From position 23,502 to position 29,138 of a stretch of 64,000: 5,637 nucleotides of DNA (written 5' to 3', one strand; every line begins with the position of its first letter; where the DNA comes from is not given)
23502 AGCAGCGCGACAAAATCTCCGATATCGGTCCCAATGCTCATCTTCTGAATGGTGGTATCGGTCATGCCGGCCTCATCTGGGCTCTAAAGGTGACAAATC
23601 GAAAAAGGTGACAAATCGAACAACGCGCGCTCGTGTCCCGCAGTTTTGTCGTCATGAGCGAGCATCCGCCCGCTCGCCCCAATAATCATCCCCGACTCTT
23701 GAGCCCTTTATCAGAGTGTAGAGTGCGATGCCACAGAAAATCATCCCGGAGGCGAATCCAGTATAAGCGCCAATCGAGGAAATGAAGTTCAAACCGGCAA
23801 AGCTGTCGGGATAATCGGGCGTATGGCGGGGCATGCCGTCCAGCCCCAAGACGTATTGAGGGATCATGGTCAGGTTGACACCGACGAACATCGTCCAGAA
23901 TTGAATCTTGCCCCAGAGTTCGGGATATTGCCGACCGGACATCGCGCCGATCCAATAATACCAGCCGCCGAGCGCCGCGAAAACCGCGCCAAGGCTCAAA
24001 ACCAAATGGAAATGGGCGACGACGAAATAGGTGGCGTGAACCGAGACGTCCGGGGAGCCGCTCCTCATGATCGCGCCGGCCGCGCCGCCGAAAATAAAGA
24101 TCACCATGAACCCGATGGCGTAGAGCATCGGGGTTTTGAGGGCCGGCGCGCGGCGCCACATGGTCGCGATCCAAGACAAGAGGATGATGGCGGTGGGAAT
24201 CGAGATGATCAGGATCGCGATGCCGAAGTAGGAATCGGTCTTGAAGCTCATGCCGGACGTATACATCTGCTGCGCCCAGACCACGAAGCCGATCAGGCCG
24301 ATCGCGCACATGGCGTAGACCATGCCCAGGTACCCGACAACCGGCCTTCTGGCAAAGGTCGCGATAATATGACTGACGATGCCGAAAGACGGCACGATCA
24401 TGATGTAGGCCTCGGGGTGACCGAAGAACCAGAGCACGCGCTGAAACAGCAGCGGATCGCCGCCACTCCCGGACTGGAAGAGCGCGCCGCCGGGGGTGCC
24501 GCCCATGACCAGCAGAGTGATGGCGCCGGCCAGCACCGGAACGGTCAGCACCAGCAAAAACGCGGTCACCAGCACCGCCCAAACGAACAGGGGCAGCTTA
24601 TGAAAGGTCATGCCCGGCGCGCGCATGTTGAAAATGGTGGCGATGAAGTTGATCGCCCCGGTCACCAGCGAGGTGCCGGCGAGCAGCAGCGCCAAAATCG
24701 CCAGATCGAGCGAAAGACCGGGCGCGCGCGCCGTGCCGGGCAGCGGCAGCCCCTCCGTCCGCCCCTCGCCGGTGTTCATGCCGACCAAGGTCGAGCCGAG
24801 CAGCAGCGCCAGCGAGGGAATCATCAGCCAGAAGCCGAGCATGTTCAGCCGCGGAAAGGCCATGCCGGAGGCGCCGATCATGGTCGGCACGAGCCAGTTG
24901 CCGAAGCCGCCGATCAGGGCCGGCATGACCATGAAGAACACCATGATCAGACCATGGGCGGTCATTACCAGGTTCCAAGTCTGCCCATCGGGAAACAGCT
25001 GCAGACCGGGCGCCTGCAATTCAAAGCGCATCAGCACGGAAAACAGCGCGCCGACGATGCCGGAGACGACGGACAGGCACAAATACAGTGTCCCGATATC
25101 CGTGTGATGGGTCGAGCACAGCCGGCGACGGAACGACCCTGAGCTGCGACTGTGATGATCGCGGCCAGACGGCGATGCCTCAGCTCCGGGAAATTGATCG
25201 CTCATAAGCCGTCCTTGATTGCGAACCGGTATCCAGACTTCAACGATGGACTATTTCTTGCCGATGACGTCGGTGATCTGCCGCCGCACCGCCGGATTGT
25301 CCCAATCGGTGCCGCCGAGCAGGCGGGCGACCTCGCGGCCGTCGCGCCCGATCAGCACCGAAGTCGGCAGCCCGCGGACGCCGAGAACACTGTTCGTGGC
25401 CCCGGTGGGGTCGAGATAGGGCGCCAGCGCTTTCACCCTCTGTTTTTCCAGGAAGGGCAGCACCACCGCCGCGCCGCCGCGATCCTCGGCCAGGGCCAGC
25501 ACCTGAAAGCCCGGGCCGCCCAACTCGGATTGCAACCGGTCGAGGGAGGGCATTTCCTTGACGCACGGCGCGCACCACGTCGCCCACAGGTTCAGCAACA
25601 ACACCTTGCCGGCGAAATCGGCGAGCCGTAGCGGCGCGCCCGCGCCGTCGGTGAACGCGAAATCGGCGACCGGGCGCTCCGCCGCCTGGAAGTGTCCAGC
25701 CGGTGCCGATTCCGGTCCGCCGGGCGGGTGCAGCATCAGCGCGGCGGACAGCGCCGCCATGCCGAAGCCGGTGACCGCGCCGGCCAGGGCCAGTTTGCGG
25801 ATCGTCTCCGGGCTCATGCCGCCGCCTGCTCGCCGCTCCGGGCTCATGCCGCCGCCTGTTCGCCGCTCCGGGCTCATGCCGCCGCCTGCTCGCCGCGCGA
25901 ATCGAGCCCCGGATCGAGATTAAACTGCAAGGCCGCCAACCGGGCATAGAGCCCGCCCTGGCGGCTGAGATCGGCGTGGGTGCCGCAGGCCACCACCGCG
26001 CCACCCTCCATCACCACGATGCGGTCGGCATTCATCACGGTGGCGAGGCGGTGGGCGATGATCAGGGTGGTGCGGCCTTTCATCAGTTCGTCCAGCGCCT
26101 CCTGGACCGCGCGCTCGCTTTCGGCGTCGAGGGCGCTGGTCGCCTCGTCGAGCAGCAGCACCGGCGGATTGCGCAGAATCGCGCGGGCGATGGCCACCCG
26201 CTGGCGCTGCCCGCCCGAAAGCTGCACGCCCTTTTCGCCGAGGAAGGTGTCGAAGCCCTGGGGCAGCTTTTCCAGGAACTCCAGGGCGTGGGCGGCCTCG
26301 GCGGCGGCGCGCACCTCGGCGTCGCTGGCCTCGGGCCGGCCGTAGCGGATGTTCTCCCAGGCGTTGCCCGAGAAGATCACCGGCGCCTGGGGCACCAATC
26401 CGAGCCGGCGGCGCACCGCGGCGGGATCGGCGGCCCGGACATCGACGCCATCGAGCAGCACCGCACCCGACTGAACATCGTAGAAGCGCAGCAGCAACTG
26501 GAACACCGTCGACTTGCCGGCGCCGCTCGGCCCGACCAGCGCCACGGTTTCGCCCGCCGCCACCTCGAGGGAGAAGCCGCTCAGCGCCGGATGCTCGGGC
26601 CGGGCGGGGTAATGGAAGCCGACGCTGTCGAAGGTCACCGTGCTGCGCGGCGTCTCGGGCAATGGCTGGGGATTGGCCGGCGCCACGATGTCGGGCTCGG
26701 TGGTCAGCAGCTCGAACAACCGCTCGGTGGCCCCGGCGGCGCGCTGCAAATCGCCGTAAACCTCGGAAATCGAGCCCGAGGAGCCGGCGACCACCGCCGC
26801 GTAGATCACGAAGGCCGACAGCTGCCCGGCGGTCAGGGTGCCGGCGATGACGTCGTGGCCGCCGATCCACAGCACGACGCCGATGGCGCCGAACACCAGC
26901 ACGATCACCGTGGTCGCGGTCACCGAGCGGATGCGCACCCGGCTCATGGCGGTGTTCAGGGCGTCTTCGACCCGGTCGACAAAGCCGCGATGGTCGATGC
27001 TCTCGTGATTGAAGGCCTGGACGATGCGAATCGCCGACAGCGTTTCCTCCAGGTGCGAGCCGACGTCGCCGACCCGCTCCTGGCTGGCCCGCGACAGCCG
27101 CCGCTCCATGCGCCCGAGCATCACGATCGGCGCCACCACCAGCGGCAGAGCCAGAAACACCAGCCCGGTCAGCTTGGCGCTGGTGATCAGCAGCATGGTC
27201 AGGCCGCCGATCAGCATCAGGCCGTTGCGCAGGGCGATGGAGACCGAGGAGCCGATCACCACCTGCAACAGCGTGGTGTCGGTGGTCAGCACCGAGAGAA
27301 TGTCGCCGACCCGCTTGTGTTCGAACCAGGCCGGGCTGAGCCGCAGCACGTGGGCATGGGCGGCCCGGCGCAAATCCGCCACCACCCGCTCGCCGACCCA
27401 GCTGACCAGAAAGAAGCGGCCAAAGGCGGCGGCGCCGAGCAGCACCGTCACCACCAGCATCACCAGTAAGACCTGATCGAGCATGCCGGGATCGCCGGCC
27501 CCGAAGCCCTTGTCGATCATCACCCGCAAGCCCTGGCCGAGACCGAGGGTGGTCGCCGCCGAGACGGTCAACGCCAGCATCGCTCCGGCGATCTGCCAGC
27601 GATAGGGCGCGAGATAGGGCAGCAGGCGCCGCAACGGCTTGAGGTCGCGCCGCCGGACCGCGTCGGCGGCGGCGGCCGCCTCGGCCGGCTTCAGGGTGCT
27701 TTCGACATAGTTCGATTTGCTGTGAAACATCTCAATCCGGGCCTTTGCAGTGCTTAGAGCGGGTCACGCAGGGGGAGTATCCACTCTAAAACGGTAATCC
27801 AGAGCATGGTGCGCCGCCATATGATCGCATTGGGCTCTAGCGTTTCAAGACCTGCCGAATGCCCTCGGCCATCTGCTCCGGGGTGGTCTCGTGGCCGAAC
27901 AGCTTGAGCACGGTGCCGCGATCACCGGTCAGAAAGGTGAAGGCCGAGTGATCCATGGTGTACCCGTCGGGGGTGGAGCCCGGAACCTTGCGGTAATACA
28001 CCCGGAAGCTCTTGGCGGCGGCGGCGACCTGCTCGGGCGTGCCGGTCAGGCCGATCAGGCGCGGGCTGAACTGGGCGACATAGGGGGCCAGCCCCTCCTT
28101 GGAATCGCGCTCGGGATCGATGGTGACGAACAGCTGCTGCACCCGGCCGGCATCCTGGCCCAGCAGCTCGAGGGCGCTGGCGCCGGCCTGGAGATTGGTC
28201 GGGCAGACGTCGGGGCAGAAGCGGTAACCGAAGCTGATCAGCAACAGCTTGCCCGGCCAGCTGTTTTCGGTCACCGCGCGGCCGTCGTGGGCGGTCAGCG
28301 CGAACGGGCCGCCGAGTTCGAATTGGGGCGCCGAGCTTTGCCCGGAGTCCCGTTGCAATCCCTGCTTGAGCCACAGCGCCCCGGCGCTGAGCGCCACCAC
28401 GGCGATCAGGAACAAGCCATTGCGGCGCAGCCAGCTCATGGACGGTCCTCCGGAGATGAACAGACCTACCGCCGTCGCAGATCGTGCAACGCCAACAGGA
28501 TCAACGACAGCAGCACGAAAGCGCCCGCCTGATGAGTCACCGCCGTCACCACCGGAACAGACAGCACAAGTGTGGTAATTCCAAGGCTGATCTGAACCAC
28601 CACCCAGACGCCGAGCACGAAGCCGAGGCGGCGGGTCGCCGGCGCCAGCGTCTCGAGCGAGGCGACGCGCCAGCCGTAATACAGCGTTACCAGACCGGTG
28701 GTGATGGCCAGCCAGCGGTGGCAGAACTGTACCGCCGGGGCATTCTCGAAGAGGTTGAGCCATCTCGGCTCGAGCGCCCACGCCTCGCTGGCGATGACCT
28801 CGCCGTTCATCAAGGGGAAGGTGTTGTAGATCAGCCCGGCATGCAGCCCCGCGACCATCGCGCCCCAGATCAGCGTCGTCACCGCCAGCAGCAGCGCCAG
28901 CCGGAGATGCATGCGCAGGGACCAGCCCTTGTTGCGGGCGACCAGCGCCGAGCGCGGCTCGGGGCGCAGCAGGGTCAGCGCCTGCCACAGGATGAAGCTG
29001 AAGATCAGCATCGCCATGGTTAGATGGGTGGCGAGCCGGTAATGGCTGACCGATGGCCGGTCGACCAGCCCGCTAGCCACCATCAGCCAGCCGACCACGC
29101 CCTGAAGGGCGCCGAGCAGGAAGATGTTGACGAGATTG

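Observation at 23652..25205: Intact A-family CoxI homolog with both helix-VII CuB histidines replaced by Gln, and with the proton-channel residues gone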

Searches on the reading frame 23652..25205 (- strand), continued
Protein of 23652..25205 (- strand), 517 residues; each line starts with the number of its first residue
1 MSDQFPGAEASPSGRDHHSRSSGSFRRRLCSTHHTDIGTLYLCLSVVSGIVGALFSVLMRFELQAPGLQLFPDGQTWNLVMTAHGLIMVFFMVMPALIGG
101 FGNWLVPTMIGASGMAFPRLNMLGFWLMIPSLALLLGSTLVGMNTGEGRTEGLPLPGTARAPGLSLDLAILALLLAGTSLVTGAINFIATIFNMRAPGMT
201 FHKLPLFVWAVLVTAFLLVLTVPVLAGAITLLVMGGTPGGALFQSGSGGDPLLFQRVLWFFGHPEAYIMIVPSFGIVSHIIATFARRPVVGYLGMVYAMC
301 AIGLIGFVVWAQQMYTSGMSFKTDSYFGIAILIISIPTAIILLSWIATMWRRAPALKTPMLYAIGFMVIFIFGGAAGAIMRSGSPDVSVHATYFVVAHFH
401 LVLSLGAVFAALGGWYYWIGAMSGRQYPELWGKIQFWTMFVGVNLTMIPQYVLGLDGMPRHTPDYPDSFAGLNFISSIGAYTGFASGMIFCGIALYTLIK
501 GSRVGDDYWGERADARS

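Call 71: search_solved_structures(query=A1, max_evalue=1, show_alignments=2)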
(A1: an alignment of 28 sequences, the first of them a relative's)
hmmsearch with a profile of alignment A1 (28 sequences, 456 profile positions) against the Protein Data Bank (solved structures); distinct sequences matched with E-value up to 1: 18.
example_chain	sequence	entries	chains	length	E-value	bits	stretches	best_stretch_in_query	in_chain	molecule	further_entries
4g7q_A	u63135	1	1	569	3.7e-08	35.9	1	19-453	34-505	Cytochrome c oxidase subunit 1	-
4g7s_A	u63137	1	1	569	6.3e-08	35.1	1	19-453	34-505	Cytochrome c oxidase subunit 1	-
4g71_A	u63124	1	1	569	7.7e-08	34.9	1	19-453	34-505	Cytochrome c oxidase subunit 1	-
3s8g_A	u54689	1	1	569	8.9e-08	34.7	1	19-453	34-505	Cytochrome c oxidase subunit 1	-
4faa_A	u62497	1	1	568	9.1e-08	34.6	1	19-453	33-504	Cytochrome c oxidase subunit 1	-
4g72_A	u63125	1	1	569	9.8e-08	34.5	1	19-453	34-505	Cytochrome c oxidase subunit 1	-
4g7r_A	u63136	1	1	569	1e-07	34.4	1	19-453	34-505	Cytochrome c oxidase subunit 1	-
4g70_A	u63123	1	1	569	1.1e-07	34.4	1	19-453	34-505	Cytochrome c oxidase subunit 1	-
4gp4_A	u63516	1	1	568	1.3e-07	34.1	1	19-453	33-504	Cytochrome c oxidase subunit 1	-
1ehk_A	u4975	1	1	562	2.2e-07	33.3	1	19-453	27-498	BA3-TYPE CYTOCHROME-C OXIDASE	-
1xme_A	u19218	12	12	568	2.3e-07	33.3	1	19-453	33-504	Cytochrome c oxidase polypeptide I | Cytochrome c oxidase subunit 1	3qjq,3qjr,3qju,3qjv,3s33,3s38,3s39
3s8f_A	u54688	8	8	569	2.3e-07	33.3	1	19-453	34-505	Cytochrome c oxidase subunit 1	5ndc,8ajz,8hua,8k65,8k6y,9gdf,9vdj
4fa7_A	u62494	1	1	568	2.4e-07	33.3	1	19-453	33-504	Cytochrome c oxidase subunit 1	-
2qpd_A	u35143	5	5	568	2.9e-07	32.9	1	19-453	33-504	Cytochrome c oxidase subunit 1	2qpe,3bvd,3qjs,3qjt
3eh3_A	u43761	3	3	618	3.6e-07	32.7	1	19-453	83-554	Cytochrome c oxidase subunit 1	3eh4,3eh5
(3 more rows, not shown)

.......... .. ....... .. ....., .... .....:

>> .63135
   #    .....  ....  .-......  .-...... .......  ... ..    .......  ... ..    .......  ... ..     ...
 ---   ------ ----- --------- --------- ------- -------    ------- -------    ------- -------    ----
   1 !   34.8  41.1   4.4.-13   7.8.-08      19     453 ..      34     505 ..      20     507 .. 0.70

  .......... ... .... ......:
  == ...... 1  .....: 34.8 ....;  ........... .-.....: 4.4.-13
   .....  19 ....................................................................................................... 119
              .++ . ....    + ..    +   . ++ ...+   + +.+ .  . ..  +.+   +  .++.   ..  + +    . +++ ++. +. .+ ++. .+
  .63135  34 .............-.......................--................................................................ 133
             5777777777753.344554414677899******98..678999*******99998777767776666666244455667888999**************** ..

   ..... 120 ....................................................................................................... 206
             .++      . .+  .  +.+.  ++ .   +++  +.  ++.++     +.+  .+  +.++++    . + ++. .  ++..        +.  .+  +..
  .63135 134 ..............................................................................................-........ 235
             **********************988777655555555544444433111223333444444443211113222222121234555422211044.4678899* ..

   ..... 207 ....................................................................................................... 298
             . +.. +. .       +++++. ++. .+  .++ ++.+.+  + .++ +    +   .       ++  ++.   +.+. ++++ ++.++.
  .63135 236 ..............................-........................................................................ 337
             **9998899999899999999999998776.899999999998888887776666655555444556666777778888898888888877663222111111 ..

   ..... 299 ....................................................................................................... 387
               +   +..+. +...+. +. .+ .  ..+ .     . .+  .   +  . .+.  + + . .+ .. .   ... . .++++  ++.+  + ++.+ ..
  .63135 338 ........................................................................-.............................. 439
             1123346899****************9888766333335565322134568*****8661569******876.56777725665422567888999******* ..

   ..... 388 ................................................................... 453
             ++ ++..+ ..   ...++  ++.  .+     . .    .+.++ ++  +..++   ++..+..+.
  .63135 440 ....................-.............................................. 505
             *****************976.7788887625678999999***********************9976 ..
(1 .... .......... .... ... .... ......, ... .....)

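Call 81: find_related_loci(query=window:23652-25205:-, collection=metagenome_contigs, flank=3000)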
Query window:23652-25205:- (517 aa) in metagenome_contigs; peptide patterns used: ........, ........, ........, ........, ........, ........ (x = any residue, [..] = any of these).
600 stretches matched a pattern (row limit reached: there are more); 575 encode a relative of the query (tblastn E <= 1e-3); the best 80 are kept; 80 distinct loci.
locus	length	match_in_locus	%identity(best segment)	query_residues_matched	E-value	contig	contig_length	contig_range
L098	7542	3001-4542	57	8-517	0e+0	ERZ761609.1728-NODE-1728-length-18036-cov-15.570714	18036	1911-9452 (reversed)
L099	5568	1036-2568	56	2-513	0e+0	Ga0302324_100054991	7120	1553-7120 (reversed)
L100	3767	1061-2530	59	25-513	0e+0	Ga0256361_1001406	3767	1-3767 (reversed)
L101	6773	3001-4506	55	11-513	0e+0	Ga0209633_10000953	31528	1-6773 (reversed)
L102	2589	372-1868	55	13-513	0e+0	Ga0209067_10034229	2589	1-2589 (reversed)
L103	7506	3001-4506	55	11-513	0e+0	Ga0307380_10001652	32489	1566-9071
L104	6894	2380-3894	53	16-514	0e+0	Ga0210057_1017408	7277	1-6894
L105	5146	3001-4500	56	15-514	0e+0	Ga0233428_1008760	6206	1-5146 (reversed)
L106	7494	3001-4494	57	16-513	1e-179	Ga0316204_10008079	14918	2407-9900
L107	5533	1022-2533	57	15-513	2e-179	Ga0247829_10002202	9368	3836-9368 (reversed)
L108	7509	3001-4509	54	11-513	1e-175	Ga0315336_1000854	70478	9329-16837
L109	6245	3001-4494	56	16-514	1e-175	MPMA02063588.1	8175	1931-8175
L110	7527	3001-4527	55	10-513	1e-175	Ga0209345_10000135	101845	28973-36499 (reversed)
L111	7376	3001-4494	56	16-514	2e-175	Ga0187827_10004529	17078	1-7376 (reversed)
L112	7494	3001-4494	56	16-514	2e-175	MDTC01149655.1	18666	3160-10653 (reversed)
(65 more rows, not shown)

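Call 90: predict_structure(alignment_id=A2)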
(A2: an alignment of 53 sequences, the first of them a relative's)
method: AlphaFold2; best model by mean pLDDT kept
length: 517 residues; sequences in the alignment: 53
mean_pLDDT: 77.2   pTM: 0.83
mean pLDDT of the five models: 77.2, 75.4, 75.0, 74.3, 73.5
residues with pLDDT >= 90: 203; 70-90: 164; 50-70: 77; < 50: 73
segments of 3 or more residues with pLDDT < 50: 1-23, 145-162, 235-254, 317-319, 388-390, 515-517
pLDDT, mean of each block of 10 residues (from residue 1): 28 30 62 93 95 88 72 70 83 92 94 93 94 85 47 37 66 88 95 92 92 92 78 49 44 52 64 94 90 92 82 60 63 83 93 86 94 80 55 68 83 93 90 97 88 70 66 89 95 94 75 50
secondary structure, 60 per line:
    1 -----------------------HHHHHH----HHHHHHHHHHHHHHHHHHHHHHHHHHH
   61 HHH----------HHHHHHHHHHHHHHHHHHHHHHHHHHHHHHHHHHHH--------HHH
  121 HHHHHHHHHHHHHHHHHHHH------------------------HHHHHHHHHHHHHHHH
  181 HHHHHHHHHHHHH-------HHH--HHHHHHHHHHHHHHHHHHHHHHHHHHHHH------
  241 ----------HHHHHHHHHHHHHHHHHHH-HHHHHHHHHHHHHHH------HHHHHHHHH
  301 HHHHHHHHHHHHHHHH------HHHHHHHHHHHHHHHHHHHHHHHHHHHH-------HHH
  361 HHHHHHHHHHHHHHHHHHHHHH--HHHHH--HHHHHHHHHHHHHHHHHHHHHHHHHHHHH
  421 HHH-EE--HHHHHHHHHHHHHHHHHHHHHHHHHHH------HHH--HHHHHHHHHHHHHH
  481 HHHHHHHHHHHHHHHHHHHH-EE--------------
elements in order: H24-29 H34-63 H74-109 H118-140 H165-193 H206-234 H251-269 H271-285 H292-316 H323-350 H358-382 H385-389 H392-423 H429-455 H467-500

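Call 92: fold_search(model_id=the predicted structure, library=pdb)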
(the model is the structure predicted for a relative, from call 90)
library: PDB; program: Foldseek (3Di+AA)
matches with E <= 10: 606; with E <= 0.001: 86
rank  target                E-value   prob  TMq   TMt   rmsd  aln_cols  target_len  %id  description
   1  2gsm_C                1.0e-36  1.00  0.84  0.81   4.9       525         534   50  Catalytic Core (Subunits I and II) of Cytochrome c oxidase from Rhodobacter sphaeroides (released 2006-10-10)
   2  3omi_C                1.6e-36  1.00  0.83  0.81   5.0       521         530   50  Catalytic core subunits (I and II) of cytochrome C oxidase from Rhodobacter sphaeroides with D132A mutation (released 2011-02-02)
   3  6pw1_C                2.0e-36  1.00  0.83  0.81   5.0       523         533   50  Cytochrome c Oxidase delta 16 (released 2019-11-27)
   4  2gsm_A                2.9e-36  1.00  0.84  0.81   4.9       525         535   50  Catalytic Core (Subunits I and II) of Cytochrome c oxidase from Rhodobacter sphaeroides (released 2006-10-10)
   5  3dtu_C                3.6e-36  1.00  0.83  0.81   4.9       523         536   50  Catalytic core subunits (I and II) of cytochrome c oxidase from Rhodobacter sphaeroides complexed with deoxycholic aci (released 2008-09-16)
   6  1ar1_A                4.1e-36  1.00  0.84  0.82   5.0       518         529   50  Structure at 2.7 Angstrom Resolution of the Paracoccus Denitrificans two-subunit Cytochrome C Oxidase Complexed with a (released 1998-02-11)
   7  3om3_A                4.3e-36  1.00  0.84  0.81   4.9       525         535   50  Catalytic core subunits (I and II) of cytochrome C oxidase from Rhodobacter sphaeroides with K362M mutation in the red (released 2011-02-02)
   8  3omi_A                6.0e-36  1.00  0.84  0.81   4.9       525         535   50  Catalytic core subunits (I and II) of cytochrome C oxidase from Rhodobacter sphaeroides with D132A mutation (released 2011-02-02)
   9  3omn_C                9.9e-36  1.00  0.83  0.81   5.0       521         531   50  Catalytic core subunits (I and II) of cytochrome C oxidase from Rhodobacter sphaeroides with D132A mutation in the red (released 2011-02-02)
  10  3dtu_A                1.0e-35  1.00  0.84  0.81   4.9       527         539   50  Catalytic core subunits (I and II) of cytochrome c oxidase from Rhodobacter sphaeroides complexed with deoxycholic aci (released 2008-09-16)
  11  3fye_C                1.3e-35  1.00  0.83  0.81   4.8       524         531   50  Catalytic core subunits (I and II) of cytochrome c oxidase from Rhodobacter sphaeroides in the reduced state (released 2009-06-16)
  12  3om3_C                3.5e-35  1.00  0.83  0.81   4.9       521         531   50  Catalytic core subunits (I and II) of cytochrome C oxidase from Rhodobacter sphaeroides with K362M mutation in the red (released 2011-02-02)
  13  9fks_g                8.2e-35  1.00  0.84  0.80   5.1       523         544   50  Respiratory supercomplex CIII2-CIV2 from alphaproteobacterium (released 2025-12-17)
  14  7ate_A                1.2e-34  1.00  0.83  0.80   5.0       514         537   50  Cytochrome c oxidase structure in P-state (released 2021-12-01)
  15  1m56_A                1.4e-34  1.00  0.84  0.80   4.9       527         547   50  Structure of cytochrome c oxidase from Rhodobactor sphaeroides (Wild Type) (released 2002-08-28)
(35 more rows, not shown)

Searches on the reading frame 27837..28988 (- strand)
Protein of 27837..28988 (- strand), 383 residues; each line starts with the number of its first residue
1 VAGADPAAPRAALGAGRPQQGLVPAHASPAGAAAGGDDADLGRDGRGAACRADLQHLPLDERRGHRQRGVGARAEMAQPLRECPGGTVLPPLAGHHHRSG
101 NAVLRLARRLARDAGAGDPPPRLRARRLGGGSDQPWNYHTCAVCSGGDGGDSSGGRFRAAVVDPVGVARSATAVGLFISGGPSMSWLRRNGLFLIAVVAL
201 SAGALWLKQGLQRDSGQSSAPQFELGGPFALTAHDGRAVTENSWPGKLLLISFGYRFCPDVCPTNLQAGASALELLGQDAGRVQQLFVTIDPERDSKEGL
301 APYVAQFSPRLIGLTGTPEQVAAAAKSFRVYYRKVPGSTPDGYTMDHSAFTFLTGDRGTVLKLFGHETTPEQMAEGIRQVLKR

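Call 12: search_protein_families(library=pfam, proteins=[window:27837-28988:-], max_evalue=0.001)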
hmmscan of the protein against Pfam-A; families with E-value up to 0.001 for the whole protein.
window:27837-28988:- (383 aa): 1 family
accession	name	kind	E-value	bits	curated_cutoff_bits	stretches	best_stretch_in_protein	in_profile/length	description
PF02630.20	SCO1-SenC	-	5.8e-44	149.7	22.8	1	226-359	1-133/134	SCO1/SenC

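Call 17: search_protein_families(library=ncbifam, proteins=[window:27837-28988:-], max_evalue=0.01)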
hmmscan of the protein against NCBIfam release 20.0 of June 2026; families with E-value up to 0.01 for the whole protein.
window:27837-28988:- (383 aa): 0 families
